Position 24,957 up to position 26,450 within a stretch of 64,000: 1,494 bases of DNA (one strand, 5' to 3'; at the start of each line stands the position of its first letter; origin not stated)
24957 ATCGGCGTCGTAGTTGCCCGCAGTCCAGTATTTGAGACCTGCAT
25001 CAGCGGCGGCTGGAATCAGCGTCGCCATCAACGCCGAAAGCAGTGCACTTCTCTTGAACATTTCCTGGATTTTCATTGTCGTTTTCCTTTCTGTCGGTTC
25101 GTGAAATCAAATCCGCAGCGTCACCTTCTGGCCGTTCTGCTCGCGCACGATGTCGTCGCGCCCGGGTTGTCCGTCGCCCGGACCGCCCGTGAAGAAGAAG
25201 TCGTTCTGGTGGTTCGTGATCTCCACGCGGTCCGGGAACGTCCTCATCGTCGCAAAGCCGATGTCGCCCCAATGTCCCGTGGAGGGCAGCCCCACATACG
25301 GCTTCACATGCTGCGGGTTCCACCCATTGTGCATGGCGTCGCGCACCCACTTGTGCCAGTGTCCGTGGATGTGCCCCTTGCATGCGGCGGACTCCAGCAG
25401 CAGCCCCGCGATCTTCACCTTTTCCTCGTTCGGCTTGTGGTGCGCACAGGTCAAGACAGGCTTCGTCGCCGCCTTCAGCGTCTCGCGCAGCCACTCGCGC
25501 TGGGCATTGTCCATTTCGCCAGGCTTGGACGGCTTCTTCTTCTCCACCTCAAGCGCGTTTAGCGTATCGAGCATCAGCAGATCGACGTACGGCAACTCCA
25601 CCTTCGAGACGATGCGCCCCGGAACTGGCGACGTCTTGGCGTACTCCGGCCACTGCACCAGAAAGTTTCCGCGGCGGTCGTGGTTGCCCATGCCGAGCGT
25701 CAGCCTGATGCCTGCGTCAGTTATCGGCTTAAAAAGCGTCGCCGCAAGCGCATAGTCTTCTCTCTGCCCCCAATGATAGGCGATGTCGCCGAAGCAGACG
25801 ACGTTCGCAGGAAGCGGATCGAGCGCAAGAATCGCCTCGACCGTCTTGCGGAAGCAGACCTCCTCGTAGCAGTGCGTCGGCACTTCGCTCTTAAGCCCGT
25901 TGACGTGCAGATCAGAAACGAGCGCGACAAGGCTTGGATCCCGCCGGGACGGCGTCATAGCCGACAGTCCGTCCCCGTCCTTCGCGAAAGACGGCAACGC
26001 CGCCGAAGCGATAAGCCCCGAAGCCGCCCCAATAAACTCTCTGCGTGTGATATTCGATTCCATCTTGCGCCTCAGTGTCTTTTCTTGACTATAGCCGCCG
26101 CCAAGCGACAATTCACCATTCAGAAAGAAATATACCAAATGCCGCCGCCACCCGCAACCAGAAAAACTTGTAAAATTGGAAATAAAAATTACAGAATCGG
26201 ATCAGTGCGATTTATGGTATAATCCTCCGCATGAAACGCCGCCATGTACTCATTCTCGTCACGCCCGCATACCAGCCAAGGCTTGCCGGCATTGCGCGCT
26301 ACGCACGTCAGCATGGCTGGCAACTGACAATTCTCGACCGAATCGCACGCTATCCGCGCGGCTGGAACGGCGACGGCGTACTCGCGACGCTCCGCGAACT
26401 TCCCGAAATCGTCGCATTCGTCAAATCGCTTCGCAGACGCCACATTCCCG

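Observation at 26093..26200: Conserved ~105-bp promoter-plus-leader module upstream of two unrelated secreted-protein genes, with a covarying hairpin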

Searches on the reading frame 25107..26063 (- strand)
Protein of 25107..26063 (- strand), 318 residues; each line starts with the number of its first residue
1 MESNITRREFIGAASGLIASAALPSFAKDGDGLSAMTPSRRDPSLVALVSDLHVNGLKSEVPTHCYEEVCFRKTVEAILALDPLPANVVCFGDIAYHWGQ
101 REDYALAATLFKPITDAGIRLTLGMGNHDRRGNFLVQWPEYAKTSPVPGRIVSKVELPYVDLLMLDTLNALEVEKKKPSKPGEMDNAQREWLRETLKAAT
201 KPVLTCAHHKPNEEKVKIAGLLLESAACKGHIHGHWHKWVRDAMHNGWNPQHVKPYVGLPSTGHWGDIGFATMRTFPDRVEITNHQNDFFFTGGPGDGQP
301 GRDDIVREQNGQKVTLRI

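Call 15: search_protein_families(library=pfam, proteins=[window:25107-26063:-], max_evalue=0.001)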
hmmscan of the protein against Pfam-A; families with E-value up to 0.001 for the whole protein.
window:25107-26063:- (318 aa): 1 family
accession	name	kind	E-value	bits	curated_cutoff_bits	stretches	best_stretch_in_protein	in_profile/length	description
PF00149.33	Metallophos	-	7.2e-09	36.8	21.5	1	46-238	3-190/191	Calcineurin-like phosphoesterase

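Call 23: find_homologous_proteins(query=window:25107-26063:-, max_evalue=1e-20)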
Query window:25107-26063:- (318 aa): 571 proteins with E <= 1e-20 among 3172 candidates; the best 120 are listed.
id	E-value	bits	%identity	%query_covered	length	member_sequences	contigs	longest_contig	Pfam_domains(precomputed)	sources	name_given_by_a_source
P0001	3.5e-212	721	96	100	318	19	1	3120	PF00149.34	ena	-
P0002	8.1e-188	641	86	99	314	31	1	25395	PF00149.34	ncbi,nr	ncbi:MAG: metallophosphoesterase [Kiritimatiellae bacterium]|nr:metallophosphoesterase [Kiritimatiel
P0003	2.7e-179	613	82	100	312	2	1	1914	PF00149.34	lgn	-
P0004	1.6e-178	611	83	99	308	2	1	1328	PF00149.34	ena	-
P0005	6.9e-176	602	83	99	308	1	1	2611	-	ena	-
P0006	1.2e-174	598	84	96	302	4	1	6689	PF00149.34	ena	-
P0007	1.9e-172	591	83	96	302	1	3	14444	PF00149.34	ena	-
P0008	1.9e-172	591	81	97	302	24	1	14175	PF00149.34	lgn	-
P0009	1.5e-171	588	79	99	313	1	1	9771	PF00149.34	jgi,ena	-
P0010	3.7e-171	587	81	96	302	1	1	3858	PF00149.34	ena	-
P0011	5.3e-170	583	83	96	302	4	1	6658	PF00149.34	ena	-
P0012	4.6e-169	580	83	96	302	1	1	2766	PF00149.34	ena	-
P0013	3.2e-167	574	78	100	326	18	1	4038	PF00149.34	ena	-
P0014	5.3e-167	573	78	99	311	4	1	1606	PF00149.34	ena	-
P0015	6.0e-167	573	79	98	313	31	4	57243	PF00149.34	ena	-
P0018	3.9e-159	547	76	98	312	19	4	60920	-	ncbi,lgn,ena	-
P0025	2.3e-155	535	80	87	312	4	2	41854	PF00149.34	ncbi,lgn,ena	-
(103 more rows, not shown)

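Call 25: find_encoding_contigs(protein=P0002, flank=10000, max_places=2)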
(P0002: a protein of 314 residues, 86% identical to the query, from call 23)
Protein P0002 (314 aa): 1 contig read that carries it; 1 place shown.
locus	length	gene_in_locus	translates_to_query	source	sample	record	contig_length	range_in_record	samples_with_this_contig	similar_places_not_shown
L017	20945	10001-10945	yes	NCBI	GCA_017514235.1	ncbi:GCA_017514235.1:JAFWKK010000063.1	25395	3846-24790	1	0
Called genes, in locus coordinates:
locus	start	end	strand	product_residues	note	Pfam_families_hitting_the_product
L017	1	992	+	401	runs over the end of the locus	PF01408:GFO_IDH_MocA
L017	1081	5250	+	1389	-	PF13385:Laminin_G_3 (faint)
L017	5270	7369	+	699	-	-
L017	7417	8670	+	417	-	PF00753:Lactamase_B, PF23023:Anti-Pycsar_Apyc1 (weak)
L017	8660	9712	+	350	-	PF06545:AllG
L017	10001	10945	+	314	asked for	PF00149:Metallophos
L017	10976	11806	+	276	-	PF07722:Peptidase_C26, PF00117:GATase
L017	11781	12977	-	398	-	PF13377:Peripla_BP_3, PF12833:HTH_18, PF00165:HTH_AraC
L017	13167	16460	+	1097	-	PF13385:Laminin_G_3 (faint)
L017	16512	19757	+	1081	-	PF13385:Laminin_G_3 (faint)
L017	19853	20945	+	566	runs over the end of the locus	?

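Call 26: find_encoding_contigs(protein=P0015, flank=10000, max_places=2)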
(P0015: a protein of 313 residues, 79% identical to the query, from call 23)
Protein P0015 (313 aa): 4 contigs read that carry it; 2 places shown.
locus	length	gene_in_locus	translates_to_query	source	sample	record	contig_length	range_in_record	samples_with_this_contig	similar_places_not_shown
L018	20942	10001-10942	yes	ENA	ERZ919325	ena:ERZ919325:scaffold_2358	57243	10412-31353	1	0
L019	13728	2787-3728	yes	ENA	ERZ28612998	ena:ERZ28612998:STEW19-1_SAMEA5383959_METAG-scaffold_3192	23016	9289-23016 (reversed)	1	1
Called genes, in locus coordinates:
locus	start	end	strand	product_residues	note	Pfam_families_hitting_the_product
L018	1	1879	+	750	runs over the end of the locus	PF00295:Glyco_hydro_28 (weak)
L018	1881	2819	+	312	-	PF03009:GDPD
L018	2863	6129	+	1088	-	PF13385:Laminin_G_3 (faint)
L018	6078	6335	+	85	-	-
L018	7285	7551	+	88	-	PF13711:DUF4160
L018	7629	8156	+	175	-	-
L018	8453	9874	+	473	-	PF00890:FAD_binding_2 (weak), PF01266:DAO (weak), PF03486:HI0933_like (weak), PF07992:Pyr_redox_2 (weak), PF12831:FAD_oxidored, PF13450:NAD_binding_8 (weak)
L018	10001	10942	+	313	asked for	PF00149:Metallophos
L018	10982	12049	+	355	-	PF01210:NAD_Gly3P_dh_N, PF07479:NAD_Gly3P_dh_C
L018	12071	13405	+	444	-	-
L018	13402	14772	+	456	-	PF07690:MFS_1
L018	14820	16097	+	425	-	PF00501:AMP-binding, PF14535:AMP-binding_C_2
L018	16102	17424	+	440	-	PF00209:SNF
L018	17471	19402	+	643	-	PF00330:Aconitase, PF28406:AcnX_3rd (weak), PF00694:Aconitase_C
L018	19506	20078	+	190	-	PF01810:LysE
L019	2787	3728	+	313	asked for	PF00149:Metallophos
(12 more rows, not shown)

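Call 27: find_encoding_contigs(protein=P0018, flank=10000, max_places=2)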
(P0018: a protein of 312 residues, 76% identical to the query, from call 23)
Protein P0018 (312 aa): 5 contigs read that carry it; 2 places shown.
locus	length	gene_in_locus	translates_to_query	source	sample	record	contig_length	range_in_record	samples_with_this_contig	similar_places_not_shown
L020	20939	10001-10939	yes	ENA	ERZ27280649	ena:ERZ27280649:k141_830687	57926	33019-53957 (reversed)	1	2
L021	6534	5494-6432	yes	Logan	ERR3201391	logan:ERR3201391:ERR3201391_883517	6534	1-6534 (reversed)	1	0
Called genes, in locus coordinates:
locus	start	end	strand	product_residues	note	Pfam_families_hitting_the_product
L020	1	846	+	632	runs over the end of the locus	PF04545:Sigma70_r4 (faint), PF08281:Sigma70_r4_2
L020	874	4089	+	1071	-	PF13385:Laminin_G_3 (faint)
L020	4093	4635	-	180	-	-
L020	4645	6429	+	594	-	PF00890:FAD_binding_2 (weak), PF01266:DAO (weak), PF01946:Thi4 (weak), PF07992:Pyr_redox_2 (weak), PF12831:FAD_oxidored, PF13450:NAD_binding_8 (weak)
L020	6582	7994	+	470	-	PF00890:FAD_binding_2 (weak), PF01134:GIDA (weak), PF01266:DAO (weak), PF03486:HI0933_like (weak), PF07992:Pyr_redox_2 (weak), PF12831:FAD_oxidored, PF13450:NAD_binding_8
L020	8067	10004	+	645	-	PF16334:DUF4964, PF17168:DUF5127, PF16335:GtaA_6_Hairpin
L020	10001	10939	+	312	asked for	-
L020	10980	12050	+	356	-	PF01210:NAD_Gly3P_dh_N, PF07479:NAD_Gly3P_dh_C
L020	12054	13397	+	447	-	PF07690:MFS_1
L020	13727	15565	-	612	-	PF13306:LRR_5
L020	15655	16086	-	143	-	PF04383:KilA-N (weak)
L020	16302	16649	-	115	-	PF05635:23S_rRNA_IVP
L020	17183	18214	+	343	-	PF21016:RlmN_N (weak), PF04055:Radical_SAM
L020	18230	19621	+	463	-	-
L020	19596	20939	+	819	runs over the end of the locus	PF01588:tRNA_bind, PF03483:B3_4, PF03484:B5, PF17759:tRNA_synthFbeta, PF03147:FDX-ACB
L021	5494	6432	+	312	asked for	-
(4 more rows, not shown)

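Call 35: find_encoding_contigs(protein=P0025, flank=10000, max_places=3)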
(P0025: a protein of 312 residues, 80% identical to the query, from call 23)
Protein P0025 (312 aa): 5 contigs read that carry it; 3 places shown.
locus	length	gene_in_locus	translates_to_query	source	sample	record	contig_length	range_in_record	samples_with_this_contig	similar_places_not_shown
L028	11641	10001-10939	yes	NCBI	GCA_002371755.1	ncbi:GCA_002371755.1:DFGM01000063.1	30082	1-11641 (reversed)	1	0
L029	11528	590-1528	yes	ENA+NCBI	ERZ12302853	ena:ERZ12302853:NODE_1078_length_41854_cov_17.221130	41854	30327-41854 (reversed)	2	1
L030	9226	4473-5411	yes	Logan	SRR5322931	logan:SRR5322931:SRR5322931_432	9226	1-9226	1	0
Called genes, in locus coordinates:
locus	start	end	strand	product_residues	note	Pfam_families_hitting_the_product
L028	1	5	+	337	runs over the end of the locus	PF00149:Metallophos (weak)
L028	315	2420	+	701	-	-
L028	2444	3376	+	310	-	PF01663:Phosphodiest, PF00884:Sulfatase (weak)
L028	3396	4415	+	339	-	PF13483:Lactamase_B_3 (weak), PF12706:Lactamase_B_2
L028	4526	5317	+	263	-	-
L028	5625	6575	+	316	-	PF03009:GDPD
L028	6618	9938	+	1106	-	PF13385:Laminin_G_3 (faint)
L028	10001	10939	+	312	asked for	PF00149:Metallophos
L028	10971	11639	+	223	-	?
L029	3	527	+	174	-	?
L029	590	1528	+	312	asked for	PF00149:Metallophos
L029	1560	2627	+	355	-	PF01210:NAD_Gly3P_dh_N, PF07479:NAD_Gly3P_dh_C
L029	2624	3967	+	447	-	PF07690:MFS_1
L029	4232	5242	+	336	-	PF01797:Y1_Tnp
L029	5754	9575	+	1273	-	-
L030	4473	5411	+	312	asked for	PF00149:Metallophos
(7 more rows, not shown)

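Call 36: find_encoding_contigs(protein=P0007, flank=10000, max_places=3)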
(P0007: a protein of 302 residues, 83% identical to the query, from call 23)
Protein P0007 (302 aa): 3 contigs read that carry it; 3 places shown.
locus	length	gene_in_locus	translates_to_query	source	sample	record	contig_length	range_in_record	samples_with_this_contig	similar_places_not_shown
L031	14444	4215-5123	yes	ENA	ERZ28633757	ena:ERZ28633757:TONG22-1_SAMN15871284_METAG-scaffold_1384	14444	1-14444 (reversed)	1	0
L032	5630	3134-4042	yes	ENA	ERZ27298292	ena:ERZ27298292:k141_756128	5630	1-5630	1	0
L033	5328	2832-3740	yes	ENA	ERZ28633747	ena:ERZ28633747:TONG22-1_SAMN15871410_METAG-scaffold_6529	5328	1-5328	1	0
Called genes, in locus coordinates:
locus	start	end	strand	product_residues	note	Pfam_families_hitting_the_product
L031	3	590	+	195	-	?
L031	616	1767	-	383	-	PF13377:Peripla_BP_3, PF12833:HTH_18, PF00165:HTH_AraC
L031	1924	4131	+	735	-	-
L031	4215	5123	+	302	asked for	PF00149:Metallophos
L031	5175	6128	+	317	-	PF00149:Metallophos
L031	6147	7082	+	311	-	PF03009:GDPD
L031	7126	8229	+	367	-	PF01210:NAD_Gly3P_dh_N, PF07479:NAD_Gly3P_dh_C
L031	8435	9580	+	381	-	PF01817:CM_2, PF00800:PDT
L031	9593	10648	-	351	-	PF04055:Radical_SAM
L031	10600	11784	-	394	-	PF00438:S-AdoMet_synt_N, PF02772:S-AdoMet_synt_M, PF02773:S-AdoMet_synt_C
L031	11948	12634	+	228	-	PF01386:Ribosomal_L25p, PF14693:Ribosomal_TL5_C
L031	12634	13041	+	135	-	PF01250:Ribosomal_S6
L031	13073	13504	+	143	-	PF00436:SSB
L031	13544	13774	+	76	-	PF01084:Ribosomal_S18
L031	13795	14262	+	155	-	PF01281:Ribosomal_L9_N, PF03948:Ribosomal_L9_C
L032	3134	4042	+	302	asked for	PF00149:Metallophos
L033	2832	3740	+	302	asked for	PF00149:Metallophos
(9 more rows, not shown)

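Call 37: find_encoding_contigs(protein=P0008, flank=10000, max_places=3)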
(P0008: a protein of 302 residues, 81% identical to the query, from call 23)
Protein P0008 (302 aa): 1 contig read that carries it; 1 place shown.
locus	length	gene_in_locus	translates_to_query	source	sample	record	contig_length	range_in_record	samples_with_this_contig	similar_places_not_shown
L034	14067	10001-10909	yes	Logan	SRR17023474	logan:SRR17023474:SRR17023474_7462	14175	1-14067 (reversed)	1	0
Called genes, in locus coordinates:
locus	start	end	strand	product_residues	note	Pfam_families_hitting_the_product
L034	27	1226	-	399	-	PF00532:Peripla_BP_1 (weak), PF13407:Peripla_BP_4 (weak), PF13377:Peripla_BP_3, PF12833:HTH_18, PF00165:HTH_AraC (weak)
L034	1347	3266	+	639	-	-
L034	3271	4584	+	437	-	-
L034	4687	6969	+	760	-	PF13802:Gal_mutarotas_2, PF01055:Glyco_hydro_31_2nd, PF21365:Glyco_hydro_31_3rd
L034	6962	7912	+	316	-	PF12706:Lactamase_B_2 (weak)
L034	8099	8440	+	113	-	-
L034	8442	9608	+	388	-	PF13173:AAA_14, PF13635:DUF4143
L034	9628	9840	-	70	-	PF12833:HTH_18, PF00165:HTH_AraC (weak)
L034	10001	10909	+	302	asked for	PF00149:Metallophos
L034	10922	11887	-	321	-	PF01663:Phosphodiest, PF00884:Sulfatase (weak)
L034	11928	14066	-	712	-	?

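Call 71: search_protein_families(library=ncbifam, proteins=[window:25107-26063:-], max_evalue=0.001)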
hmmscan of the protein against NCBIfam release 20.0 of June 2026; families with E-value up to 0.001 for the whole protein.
window:25107-26063:- (318 aa): 1 family
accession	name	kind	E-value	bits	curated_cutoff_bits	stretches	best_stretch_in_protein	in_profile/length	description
NF050112.1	PhdiestSpdARhizob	equivalog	5.6e-14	52.4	400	1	72-213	27-162/264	2', 3'cyclic nucleotide phosphodiesterase SpdA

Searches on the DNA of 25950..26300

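Call 60: search_rna_families(source=window, start=25950, end=26300, threshold=evalue, max_evalue=1)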
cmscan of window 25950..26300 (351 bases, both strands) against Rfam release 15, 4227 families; matches with E-value up to 1: 0.
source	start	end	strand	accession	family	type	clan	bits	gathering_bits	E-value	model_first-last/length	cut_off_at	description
